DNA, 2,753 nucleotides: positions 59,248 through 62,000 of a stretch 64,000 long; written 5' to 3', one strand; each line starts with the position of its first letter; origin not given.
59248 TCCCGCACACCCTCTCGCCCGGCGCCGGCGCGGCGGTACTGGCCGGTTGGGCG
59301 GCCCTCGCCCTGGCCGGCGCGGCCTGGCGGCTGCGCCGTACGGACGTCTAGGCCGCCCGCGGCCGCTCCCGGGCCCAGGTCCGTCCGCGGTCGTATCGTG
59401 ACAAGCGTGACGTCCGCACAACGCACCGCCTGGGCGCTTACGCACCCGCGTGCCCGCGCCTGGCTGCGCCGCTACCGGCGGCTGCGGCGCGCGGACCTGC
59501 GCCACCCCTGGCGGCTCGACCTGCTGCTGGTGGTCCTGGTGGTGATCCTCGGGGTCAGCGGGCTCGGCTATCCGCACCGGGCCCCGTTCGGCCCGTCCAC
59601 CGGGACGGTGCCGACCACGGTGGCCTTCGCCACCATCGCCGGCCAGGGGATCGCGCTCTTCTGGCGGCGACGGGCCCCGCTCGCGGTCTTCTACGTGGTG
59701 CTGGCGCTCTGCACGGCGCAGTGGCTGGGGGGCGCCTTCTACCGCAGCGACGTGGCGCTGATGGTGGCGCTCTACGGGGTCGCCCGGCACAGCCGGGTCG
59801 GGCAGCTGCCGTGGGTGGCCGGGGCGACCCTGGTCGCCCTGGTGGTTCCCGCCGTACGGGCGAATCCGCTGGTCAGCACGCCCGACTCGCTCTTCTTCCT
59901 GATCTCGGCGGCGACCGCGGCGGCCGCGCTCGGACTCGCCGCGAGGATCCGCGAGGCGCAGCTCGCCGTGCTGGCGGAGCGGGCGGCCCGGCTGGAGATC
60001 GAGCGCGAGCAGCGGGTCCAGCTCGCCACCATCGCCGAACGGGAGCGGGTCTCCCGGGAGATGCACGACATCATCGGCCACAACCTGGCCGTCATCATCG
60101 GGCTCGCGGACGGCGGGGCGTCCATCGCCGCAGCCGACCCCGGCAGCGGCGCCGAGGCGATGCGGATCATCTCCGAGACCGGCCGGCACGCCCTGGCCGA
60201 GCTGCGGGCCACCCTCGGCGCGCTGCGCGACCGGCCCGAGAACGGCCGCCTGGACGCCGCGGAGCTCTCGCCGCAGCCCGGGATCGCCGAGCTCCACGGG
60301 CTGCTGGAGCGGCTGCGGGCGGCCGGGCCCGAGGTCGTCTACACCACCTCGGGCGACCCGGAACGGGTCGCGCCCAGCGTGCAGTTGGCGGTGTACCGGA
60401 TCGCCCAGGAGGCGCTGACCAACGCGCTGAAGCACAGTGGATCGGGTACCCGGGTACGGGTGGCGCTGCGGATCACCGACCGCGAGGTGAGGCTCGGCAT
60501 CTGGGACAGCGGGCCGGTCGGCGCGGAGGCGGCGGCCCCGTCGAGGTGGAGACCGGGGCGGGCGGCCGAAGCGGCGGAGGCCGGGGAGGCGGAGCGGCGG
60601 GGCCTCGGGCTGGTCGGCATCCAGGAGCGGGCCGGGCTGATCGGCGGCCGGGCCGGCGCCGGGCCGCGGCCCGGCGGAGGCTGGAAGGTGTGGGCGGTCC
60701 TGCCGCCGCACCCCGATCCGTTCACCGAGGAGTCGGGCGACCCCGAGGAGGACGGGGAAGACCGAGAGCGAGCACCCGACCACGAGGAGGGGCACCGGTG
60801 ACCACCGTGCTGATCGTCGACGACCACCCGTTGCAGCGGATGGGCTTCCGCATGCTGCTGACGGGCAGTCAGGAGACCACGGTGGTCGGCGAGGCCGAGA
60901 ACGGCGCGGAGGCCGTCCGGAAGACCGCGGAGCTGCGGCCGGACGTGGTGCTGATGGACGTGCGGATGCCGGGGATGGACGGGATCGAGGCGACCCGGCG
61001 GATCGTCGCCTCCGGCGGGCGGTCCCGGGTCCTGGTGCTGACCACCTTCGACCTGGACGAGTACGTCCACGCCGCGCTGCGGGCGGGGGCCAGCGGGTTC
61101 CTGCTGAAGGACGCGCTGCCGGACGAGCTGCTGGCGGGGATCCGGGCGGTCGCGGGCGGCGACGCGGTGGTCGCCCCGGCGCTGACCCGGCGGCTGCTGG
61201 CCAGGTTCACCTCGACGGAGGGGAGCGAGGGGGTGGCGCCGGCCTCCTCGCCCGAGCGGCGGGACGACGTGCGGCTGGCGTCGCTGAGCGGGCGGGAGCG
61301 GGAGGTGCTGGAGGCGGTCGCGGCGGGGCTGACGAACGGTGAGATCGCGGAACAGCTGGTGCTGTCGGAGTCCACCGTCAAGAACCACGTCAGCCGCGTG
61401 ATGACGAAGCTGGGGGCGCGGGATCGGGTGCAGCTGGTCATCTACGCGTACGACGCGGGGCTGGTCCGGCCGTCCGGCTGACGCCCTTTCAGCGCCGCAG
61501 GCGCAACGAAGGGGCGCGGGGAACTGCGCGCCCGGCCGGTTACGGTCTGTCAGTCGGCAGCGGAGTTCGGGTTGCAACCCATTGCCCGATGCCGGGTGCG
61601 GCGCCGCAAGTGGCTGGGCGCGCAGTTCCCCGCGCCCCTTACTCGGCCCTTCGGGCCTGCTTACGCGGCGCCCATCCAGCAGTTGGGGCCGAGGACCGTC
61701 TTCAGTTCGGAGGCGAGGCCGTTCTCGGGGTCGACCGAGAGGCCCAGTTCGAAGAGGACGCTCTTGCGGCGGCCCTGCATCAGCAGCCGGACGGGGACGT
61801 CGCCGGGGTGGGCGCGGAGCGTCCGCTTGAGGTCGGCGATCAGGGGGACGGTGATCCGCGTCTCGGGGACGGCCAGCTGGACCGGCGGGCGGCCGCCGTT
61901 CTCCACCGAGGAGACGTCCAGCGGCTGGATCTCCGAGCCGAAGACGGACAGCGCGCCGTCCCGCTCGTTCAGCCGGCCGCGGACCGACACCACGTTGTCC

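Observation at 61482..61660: Perfect 24-bp terminal inverted repeats around an 84-nt core with a central palindrome between the response-regulator gene and dnaE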

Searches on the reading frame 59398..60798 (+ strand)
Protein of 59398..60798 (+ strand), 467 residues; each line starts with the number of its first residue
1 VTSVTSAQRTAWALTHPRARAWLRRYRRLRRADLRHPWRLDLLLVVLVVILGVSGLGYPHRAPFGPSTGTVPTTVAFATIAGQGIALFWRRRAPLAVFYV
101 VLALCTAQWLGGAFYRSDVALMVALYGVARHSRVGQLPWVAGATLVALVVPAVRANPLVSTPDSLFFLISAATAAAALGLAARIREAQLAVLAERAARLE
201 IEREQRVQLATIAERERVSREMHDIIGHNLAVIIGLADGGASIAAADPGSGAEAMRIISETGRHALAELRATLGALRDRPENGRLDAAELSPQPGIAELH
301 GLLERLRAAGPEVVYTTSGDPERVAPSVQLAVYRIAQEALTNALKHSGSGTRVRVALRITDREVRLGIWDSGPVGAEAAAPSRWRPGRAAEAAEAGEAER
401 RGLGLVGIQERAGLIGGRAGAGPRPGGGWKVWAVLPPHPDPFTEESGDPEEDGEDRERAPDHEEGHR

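Call 70: search_protein_families(library=pfam, proteins=[window:59398-60798:+], max_evalue=0.00001)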
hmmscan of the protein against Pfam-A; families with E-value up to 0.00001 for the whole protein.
window:59398-60798:+ (467 aa): 4 families
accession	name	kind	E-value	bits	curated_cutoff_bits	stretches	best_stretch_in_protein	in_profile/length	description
PF07730.19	HisKA_3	-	2.4e-15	57.2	24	1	214-279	1-66/68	Histidine kinase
PF02518.31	HATPase_c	-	3.9e-11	43.8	26.4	1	329-437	3-109/111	Histidine kinase-, DNA gyrase B-, and HSP90-like ATPase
PF23539.1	DUF7134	-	4.9e-11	43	27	1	35-185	7-154/155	Domain of unknown function (DUF7134)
PF13581.12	HATPase_c_2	-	2.6e-06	27.9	27.4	1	332-406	32-103/127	Histidine kinase-like ATPase domain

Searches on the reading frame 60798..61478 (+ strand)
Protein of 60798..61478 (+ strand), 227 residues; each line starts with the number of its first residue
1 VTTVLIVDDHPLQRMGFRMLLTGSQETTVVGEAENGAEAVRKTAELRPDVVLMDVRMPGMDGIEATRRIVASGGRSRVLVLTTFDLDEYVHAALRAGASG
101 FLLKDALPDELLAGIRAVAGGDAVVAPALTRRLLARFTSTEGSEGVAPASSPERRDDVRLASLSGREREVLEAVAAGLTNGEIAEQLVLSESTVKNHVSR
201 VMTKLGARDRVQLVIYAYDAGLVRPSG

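Call 19: find_encoding_contigs(protein=window:60798-61478:+, flank=10000, max_places=10)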
Protein seq(227 aa) (227 aa): no gene with exactly this product is on record in the collection.

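Call 70: search_protein_families(library=pfam, proteins=[window:60798-61478:+], max_evalue=0.00001)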
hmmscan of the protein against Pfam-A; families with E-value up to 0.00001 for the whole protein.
window:60798-61478:+ (227 aa): 4 families
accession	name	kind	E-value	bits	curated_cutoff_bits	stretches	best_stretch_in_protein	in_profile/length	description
PF00072.30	Response_reg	-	1.2e-29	103.1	30.2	1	4-115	1-110/111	Response regulator receiver domain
PF00196.25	GerE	-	6.1e-22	77.5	23.5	1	162-217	2-57/57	Bacterial regulatory proteins, luxR family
PF08281.18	Sigma70_r4_2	-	2.5e-09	37.1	25.7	1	160-205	8-54/54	Sigma-70, region 4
PF04545.22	Sigma70_r4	-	7.9e-07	28.9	24.1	1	160-205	2-48/50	Sigma-70, region 4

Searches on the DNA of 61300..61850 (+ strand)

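Call 6: search_rna_families(source=window, start=61300, end=61850, threshold=evalue, max_evalue=10)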
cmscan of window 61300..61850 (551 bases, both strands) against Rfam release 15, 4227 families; matches with E-value up to 10: 4.
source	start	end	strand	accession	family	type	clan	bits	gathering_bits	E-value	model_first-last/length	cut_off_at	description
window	61509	61640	-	RF03599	MIR1883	Gene; miRNA;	-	28.2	128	0.0063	1-118/118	no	MIR1883 microRNA precursor family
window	61508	61639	+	RF03771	mir-341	Gene; miRNA;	-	22.8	90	0.023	1-96/96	no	mir-341 microRNA precursor family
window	61569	61648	-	RF02564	naRNA4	Gene; sRNA;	-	14.2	59.5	6.4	1-77/77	no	Nucleoid-associated noncoding RNA 4 (CssrE)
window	61323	61334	+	RF01138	sR23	Gene; snRNA; snoRNA; CD-box;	-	12.3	45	1.6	43-54/54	no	Small nucleolar RNA sR23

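Call 32: search_dna_similar(query=window:61505-61645:+, collection=plasmids, mode=distant, max_evalue=0.01, max_rows=30)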
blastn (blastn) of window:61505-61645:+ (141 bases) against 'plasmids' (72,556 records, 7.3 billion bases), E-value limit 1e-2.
Records with a match: 8; places in all: 21; records where one place covers at least 80% of the query: 0.
Best place of each record, by identity: 95-99% 1; 90-95% 1; 80-90% 6.
By first word of the organism name: Streptomyces 8.
By predicted mobility (MOB-suite, as given by PLSDB): non-mobilizable 6; mobilizable 2.
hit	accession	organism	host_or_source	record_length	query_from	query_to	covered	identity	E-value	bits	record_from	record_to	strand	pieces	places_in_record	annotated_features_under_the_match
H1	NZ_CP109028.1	Streptomyces sp. NBC_00663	-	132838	90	136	33%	89.4%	1e-6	60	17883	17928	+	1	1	none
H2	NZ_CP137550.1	Streptomyces sp. N50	Selaginella tamariscina,cell ...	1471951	89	136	34%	85.4%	2e-4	53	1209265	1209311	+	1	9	record has no annotation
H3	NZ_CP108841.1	Streptomyces chartreusis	-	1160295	92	136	32%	91.1%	4e-7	61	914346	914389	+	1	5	none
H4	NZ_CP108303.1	Streptomyces sp. NBC_00019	-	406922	93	138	33%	84.8%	3e-3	49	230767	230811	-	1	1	none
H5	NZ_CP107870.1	Streptomyces sp. NBC_00490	-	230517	93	136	31%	88.6%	6e-5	55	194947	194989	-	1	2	none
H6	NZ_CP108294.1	Streptomyces sp. NBC_00028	-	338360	93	135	30%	88.4%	2e-4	53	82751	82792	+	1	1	none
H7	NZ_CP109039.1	Streptomyces sp. NBC_00648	-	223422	93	135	30%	86.0%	3e-3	48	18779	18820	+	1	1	none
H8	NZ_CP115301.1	Streptomyces camelliae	microorganism,rhizosphere soil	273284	106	136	22%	96.8%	2e-4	53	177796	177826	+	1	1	none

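Call 33: search_dna_similar(query=window:61505-61645:+, collection=phages, mode=distant, max_evalue=0.01, max_rows=20)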
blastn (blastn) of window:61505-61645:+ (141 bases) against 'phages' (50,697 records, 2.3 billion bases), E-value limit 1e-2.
No match.
